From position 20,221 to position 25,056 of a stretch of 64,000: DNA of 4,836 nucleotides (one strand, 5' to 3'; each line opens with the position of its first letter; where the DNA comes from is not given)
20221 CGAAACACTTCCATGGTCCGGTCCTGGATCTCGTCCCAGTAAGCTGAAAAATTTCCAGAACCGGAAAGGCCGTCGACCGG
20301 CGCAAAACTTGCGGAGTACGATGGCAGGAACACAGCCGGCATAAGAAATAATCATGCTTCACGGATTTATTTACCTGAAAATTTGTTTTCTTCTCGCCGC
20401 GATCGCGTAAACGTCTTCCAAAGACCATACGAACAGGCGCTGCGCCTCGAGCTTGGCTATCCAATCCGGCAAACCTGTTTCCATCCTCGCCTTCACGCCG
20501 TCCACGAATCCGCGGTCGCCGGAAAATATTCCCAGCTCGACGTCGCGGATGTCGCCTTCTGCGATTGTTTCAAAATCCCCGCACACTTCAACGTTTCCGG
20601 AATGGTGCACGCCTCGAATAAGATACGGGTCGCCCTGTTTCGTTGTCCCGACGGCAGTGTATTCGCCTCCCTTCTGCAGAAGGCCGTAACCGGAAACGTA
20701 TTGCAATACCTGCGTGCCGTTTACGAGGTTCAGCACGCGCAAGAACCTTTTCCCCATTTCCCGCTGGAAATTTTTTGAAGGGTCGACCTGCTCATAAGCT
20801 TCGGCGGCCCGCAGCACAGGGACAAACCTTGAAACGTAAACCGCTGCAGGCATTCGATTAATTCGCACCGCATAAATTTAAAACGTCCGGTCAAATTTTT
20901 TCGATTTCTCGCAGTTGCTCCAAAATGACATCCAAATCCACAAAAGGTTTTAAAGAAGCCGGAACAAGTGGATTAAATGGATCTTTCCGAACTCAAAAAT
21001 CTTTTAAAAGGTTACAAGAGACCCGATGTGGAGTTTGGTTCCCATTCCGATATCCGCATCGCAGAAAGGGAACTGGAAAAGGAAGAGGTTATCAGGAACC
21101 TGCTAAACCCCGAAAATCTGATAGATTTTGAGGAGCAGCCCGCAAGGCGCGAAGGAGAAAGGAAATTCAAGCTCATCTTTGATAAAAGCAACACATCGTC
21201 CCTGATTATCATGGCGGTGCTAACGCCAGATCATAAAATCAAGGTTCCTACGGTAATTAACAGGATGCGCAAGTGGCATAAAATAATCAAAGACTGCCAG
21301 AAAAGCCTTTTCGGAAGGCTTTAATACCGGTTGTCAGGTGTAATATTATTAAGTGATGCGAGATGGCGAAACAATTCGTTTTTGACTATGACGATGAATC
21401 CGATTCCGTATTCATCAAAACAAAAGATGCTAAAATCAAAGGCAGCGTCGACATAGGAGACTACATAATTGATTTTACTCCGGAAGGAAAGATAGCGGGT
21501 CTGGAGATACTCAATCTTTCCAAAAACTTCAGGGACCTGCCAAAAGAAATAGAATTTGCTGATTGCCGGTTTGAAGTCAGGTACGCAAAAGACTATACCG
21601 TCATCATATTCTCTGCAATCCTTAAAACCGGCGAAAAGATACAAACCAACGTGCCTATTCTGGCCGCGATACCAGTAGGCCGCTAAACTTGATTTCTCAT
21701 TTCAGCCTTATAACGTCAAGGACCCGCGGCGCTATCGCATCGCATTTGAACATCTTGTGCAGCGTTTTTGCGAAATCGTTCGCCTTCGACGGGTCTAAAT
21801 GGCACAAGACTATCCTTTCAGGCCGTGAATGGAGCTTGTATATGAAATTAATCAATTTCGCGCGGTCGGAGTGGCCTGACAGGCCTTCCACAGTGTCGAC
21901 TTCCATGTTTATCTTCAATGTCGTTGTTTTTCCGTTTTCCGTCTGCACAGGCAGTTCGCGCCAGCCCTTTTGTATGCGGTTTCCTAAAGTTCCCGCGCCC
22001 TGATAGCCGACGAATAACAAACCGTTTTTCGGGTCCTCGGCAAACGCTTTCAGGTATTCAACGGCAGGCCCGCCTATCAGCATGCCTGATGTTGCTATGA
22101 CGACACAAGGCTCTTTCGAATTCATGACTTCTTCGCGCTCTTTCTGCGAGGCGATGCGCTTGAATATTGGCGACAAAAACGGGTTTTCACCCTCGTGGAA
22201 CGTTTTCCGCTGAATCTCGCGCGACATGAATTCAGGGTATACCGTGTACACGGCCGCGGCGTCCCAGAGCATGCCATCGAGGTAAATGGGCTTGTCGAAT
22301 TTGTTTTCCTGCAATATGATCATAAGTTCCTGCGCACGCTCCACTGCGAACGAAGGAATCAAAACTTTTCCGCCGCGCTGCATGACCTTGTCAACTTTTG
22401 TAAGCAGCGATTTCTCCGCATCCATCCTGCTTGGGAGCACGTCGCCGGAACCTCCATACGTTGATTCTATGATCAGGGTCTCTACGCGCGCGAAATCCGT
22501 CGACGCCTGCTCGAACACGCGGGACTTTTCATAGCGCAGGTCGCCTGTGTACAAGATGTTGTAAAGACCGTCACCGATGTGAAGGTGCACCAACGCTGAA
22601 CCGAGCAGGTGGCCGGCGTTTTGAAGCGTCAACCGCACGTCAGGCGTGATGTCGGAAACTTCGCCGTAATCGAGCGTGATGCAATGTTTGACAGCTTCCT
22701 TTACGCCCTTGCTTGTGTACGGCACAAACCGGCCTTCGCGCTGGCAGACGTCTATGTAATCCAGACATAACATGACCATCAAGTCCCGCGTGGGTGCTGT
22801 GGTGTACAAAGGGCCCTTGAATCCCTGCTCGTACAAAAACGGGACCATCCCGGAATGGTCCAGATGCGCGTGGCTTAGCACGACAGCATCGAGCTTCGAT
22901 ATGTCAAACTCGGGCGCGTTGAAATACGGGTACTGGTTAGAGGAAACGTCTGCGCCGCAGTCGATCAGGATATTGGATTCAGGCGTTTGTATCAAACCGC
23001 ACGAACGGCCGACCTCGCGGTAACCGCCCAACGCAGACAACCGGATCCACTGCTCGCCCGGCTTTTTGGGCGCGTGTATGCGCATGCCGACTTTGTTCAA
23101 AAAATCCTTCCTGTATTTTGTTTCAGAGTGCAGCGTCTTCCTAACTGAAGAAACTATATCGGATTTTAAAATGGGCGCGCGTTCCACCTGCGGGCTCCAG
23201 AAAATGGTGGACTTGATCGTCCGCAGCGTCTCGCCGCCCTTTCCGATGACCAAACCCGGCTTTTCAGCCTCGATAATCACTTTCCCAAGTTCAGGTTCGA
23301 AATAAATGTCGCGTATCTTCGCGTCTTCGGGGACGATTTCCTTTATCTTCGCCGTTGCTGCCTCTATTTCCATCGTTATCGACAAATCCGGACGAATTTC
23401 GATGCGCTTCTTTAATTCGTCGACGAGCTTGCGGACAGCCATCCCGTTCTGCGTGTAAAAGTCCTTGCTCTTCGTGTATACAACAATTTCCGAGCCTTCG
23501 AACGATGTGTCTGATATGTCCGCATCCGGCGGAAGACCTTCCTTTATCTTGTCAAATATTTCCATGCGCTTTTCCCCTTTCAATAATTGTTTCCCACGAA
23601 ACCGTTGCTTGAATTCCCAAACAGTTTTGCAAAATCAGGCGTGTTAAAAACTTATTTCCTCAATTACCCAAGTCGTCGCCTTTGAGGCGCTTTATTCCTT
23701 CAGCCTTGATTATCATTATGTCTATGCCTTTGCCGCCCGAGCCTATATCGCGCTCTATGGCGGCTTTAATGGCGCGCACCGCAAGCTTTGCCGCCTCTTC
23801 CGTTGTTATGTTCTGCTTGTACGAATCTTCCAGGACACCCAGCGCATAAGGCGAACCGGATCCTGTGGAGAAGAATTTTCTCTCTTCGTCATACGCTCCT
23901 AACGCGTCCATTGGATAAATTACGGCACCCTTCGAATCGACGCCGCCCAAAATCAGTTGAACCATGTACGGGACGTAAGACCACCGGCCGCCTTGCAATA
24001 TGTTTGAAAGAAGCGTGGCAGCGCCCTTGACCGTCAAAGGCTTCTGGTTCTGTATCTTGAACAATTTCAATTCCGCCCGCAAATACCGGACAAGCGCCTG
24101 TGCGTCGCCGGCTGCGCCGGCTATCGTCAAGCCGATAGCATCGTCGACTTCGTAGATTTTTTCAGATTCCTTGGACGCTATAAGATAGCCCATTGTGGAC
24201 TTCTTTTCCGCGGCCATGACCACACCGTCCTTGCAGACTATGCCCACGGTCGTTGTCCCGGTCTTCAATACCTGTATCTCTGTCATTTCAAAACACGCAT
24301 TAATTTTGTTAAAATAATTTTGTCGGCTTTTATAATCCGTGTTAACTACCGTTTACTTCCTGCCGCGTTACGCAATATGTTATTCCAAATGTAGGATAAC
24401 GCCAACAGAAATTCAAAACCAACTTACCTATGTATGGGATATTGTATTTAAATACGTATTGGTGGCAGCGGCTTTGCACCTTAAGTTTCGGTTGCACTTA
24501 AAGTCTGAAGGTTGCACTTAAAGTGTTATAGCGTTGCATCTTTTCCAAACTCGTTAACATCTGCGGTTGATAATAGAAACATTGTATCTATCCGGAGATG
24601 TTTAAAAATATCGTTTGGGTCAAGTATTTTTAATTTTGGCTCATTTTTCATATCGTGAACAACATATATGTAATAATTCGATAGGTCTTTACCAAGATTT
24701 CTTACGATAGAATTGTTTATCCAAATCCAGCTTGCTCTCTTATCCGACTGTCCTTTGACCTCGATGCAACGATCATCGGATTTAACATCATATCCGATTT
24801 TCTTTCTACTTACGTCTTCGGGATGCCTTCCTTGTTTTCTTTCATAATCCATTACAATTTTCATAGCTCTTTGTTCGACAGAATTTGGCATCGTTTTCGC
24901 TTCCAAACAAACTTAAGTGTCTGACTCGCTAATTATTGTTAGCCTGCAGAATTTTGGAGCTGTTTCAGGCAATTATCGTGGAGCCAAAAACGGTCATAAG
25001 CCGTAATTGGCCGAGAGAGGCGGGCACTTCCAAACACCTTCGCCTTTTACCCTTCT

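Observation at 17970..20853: Five-gene tandem array of diverged paralogs with no recognisable domain: candidate undescribed multi-subunit system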

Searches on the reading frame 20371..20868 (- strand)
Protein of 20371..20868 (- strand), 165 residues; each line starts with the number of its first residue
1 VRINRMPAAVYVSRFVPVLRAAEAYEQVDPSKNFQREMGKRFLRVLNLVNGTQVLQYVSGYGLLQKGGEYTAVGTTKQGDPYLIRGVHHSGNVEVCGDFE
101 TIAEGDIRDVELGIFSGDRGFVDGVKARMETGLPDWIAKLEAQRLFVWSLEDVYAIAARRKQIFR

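Call 3: search_protein_families(library=pfam, proteins=[window:20371-20868:-], max_evalue=1)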
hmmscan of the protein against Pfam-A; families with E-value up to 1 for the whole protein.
window:20371-20868:- (165 aa): 0 families

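Call 4: search_protein_families(library=ncbifam, proteins=[window:20371-20868:-], max_evalue=1)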
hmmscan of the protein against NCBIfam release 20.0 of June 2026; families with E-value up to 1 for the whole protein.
window:20371-20868:- (165 aa): 0 families

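Call 30: search_protein_families(library=phrogs, proteins=[window:20371-20853:-], max_evalue=1)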
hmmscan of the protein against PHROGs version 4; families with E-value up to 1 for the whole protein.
window:20371-20853:- (160 aa): 0 families

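Call 31: search_protein_families(library=padloc, proteins=[window:20371-20853:-], max_evalue=1)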
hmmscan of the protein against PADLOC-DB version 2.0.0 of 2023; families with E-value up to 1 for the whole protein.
window:20371-20853:- (160 aa): 0 families

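Call 54: predict_structure(alignment_id=A8)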
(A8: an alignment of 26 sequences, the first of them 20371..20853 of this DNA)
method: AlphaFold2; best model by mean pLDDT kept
length: 160 residues; sequences in the alignment: 26
mean_pLDDT: 80.9   pTM: 0.77
mean pLDDT of the five models: 80.9, 80.5, 80.4, 79.6, 78.2
residues with pLDDT >= 90: 75; 70-90: 45; 50-70: 31; < 50: 9
segments of 3 or more residues with pLDDT < 50: 94-97, 157-160
pLDDT, mean of each block of 10 residues (from residue 1): 90 69 75 93 91 66 83 94 70 52 86 96 96 92 81 61
secondary structure, 60 per line:
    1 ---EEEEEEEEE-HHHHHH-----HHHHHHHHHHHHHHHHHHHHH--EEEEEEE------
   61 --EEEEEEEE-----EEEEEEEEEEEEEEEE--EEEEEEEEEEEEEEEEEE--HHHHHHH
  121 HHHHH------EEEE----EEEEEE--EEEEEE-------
elements in order: E4-12 H14-19 H25-45 E48-54 E63-70 E76-91 E94-111 H114-125 E132-135 E140-145 E148-153
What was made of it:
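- Fold: the G1 model has pLDDT 80.9 and pTM 0.77 (call 54). AF2 predicts a confident, compact fold (call 54).
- Tried and rejected: It was superseded by G1 with 26 sequences (call 54).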

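Call 56: fold_search(model_id=the predicted structure, library=pdb)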
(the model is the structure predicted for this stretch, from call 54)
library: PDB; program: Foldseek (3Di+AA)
matches with E <= 10: 830; with E <= 0.001: 0
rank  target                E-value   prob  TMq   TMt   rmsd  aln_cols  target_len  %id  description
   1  3otl_A                6.6e-03  0.63  0.22  0.23  13.1       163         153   13  Three-dimensional Structure of the putative uncharacterized protein from Rhizobium leguminosarum at the resolution 1.9 (released 2010-09-22)
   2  3put_B                1.6e-02  0.51  0.23  0.23  12.9       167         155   12  Crystal Structure of the CERT START domain (mutant V151E) from Rhizobium etli at the resolution 1.8A, Northeast Struct (released 2010-12-22)
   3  3klx_B                2.3e-02  0.51  0.24  0.22  13.1       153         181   11  Crystal structure of native abscisic acid receptor PYL3 (released 2010-11-10)
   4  5aj3_J                3.4e-02  0.75  0.29  0.35  12.6       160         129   11  Structure of the small subunit of the mammalian mitoribosome (released 2015-04-22)
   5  3put_A                4.3e-02  0.25  0.20  0.21  13.2       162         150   12  Crystal Structure of the CERT START domain (mutant V151E) from Rhizobium etli at the resolution 1.8A, Northeast Struct (released 2010-12-22)
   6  6v39_j                4.5e-02  0.30  0.21  0.28  12.3       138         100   14  Cryo-EM structure of the Acinetobacter baumannii Ribosome: 70S with P-site tRNA (released 2020-02-05)
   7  4bts_AJ               4.8e-02  0.44  0.25  0.33  11.6       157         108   10  THE CRYSTAL STRUCTURE OF THE EUKARYOTIC 40S RIBOSOMAL SUBUNIT IN COMPLEX WITH EIF1 AND EIF1A (released 2013-07-17)
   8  8rxh_SM               5.6e-02  0.54  0.25  0.35  10.1       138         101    7  CRYO-EM STRUCTURE OF LEISHMANIA MAJOR 80S RIBOSOME WITH A/P/E-site tRNA AND mRNA : PARENTAL STRAIN (released 2024-05-15)
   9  4v1a_k                6.3e-02  0.44  0.25  0.28   9.2       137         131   11  Structure of the large subunit of the mammalian mitoribosome, part 2 of 2 (released 2014-10-08)
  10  4v8m_AQ               6.3e-02  0.35  0.23  0.31  11.6       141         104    9  High-resolution cryo-electron microscopy structure of the Trypanosoma brucei ribosome (released 2014-07-09)
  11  7ztq                  6.3e-02  0.12  0.16  0.13  13.9       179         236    9  Crystal structure of the carotenoid-binding protein domain from silkworm Bombyx mori (BmCBP) in the apoform (released 2022-10-26)
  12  9fxo_SM               6.7e-02  0.51  0.26  0.34   9.3       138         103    9  CRYO-EM STRUCTURE OF LEISHMANIA MAJOR 80S RIBOSOME WITH A/P/E-SITE TRNA AND MRNA : LM32CS1C1 M2 OE MUTANT (released 2025-07-23)
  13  9j9h_w                7.1e-02  0.41  0.26  0.36  12.4       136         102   10  High-resolution cryo-EM structure of the Plasmodium falciparum 80S ribosome bound to RACK1 and E-tRNA (released 2025-06-04)
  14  4ybb_AJ               7.1e-02  0.35  0.25  0.34  10.2       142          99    8  High-resolution structure of the Escherichia coli ribosome (released 2015-03-18)
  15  6rw4_H                7.5e-02  0.57  0.30  0.33  11.8       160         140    9  Structure of human mitochondrial 28S ribosome in complex with mitochondrial IF3 (released 2020-06-03)
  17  3otl_B                7.5e-02  0.23  0.22  0.22  13.1       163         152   13  Three-dimensional Structure of the putative uncharacterized protein from Rhizobium leguminosarum at the resolution 1.9 (released 2010-09-22)
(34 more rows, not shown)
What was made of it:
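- On SRPBCC / START / Bet v1-like: Foldseek best E is 6.6e-3, with TM 0.22 and rmsd 13 A (call 56).
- Closest known: Bet v1 / START. Same: The best Foldseek hits are 3otl and 3put, with E 0.007-0.02 (call 56).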

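Call 59: fold_search(model_id=the predicted structure, library=viral)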
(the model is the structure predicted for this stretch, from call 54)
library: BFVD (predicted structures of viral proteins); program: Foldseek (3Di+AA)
matches with E <= 10: 951; with E <= 0.001: 0
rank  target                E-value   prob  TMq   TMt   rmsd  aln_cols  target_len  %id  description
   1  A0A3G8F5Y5            5.5e-03  0.15  0.13  0.13  20.8       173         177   11  (no name in the UniProt tables at hand)
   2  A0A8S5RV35            1.0e-02  0.80  0.18  0.10  15.6        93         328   14  Uncharacterized protein [Siphoviridae sp. ctHip2]
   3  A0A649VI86            2.7e-02  0.51  0.24  0.29  16.8       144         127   12  (no name in the UniProt tables at hand)
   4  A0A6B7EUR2            3.5e-02  0.12  0.14  0.15  18.5       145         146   17  (no name in the UniProt tables at hand)
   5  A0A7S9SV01            4.4e-02  0.57  0.26  0.19  12.9       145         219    7  (no name in the UniProt tables at hand)
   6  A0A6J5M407            5.2e-02  0.80  0.37  0.37  10.2       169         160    8  Uncharacterized protein [uncultured Caudovirales phage]
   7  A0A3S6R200            6.6e-02  0.94  0.26  0.45   6.4        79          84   15  (no name in the UniProt tables at hand)
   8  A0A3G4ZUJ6            7.4e-02  0.10  0.12  0.07  18.5       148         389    8  Uncharacterized protein [Edafosvirus sp.]
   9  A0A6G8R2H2            7.8e-02  0.28  0.21  0.23  14.5       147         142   10  Uncharacterized protein [Arthrobacter phage Abba]
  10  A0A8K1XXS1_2          9.8e-02  0.38  0.32  0.06  10.1       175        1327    9  (no name in the UniProt tables at hand)
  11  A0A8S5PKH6            1.2e-01  0.16  0.19  0.19  18.6       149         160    8  Uncharacterized protein [Siphoviridae sp. ct8M020]
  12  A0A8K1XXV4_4          1.2e-01  0.15  0.23  0.05  15.0       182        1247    8  (no name in the UniProt tables at hand)
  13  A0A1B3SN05            1.3e-01  0.63  0.23  0.34   5.6        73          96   14  Uncharacterized protein [Sulfolobus islandicus rod-shaped virus 3]
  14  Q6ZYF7                1.3e-01  0.21  0.20  0.19  11.7       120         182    9  Uncharacterized protein [Pyrobaculum spherical virus (isolate United States/Yellowstone)]
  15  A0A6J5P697            1.4e-01  0.25  0.19  0.05  14.9        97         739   14  Peptidase M23 [uncultured Caudovirales phage]
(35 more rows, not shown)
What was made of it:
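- On Phage or virus protein family: BFVD best E is 5.5e-3 with TM 0.13 (call 59).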

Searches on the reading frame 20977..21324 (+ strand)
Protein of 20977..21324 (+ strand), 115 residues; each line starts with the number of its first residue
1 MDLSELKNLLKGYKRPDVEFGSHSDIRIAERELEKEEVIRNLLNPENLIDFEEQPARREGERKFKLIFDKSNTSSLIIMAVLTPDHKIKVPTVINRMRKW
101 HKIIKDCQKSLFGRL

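Call 28: search_protein_families(library=pfam, proteins=[window:20977-21324:+], max_evalue=0.01)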
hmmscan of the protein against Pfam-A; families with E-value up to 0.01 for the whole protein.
window:20977-21324:+ (115 aa): 0 families

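Call 79: search_protein_families(library=pfam, proteins=[window:20977-21324:+], max_evalue=0.1)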
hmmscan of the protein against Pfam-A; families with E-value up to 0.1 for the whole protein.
window:20977-21324:+ (115 aa): 1 family
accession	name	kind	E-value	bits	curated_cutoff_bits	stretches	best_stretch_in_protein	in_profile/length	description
PF14076.12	DUF4258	-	0.069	13.9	25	1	22-93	3-69/71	Domain of unknown function (DUF4258)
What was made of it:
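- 20977..21686 (+): Window-specific insertion between aCPSF1 and G1. It holds a 115-aa ORF with a weak DUF4258-like match and a 107-aa DUF2283 protein, a putative toxin-antitoxin-type pair. It is not part of the family, but it shows that the slot accepts accessory genes. DUF4258 E 0.069, below threshold (call 79).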

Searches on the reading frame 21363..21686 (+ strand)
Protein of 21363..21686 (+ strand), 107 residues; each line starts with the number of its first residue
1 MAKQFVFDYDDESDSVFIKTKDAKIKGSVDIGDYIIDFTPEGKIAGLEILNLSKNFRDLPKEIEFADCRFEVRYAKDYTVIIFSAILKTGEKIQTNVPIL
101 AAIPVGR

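Call 28: search_protein_families(library=pfam, proteins=[window:21363-21686:+], max_evalue=0.01)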
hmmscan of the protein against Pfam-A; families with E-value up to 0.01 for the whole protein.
window:21363-21686:+ (107 aa): 1 family
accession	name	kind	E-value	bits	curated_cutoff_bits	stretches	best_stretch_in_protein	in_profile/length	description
PF10049.14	DUF2283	-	3e-09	37.3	23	1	8-53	3-49/49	Protein of unknown function (DUF2283)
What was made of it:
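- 20977..21686 (+): DUF2283 E 3e-9 (call 28).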

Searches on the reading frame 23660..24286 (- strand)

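Call 28: search_protein_families(library=pfam, proteins=[window:23660-24286:-], max_evalue=0.01)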
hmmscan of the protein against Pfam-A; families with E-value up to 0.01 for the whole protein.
window:23660-24286:- (208 aa): 1 family
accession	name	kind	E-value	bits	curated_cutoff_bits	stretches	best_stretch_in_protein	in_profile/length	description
PF00227.31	Proteasome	-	3.2e-55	187.2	22.4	1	8-193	2-189/189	Proteasome subunit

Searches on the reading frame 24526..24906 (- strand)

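Call 28: search_protein_families(library=pfam, proteins=[window:24526-24906:-], max_evalue=0.01)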
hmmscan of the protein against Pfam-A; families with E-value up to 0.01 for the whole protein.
window:24526-24906:- (126 aa): 1 family
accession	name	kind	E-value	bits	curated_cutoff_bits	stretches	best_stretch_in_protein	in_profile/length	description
PF13020.12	NOV_C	-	1.7e-15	57.3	22.1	1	10-94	1-90/91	Protein NO VEIN, C-terminal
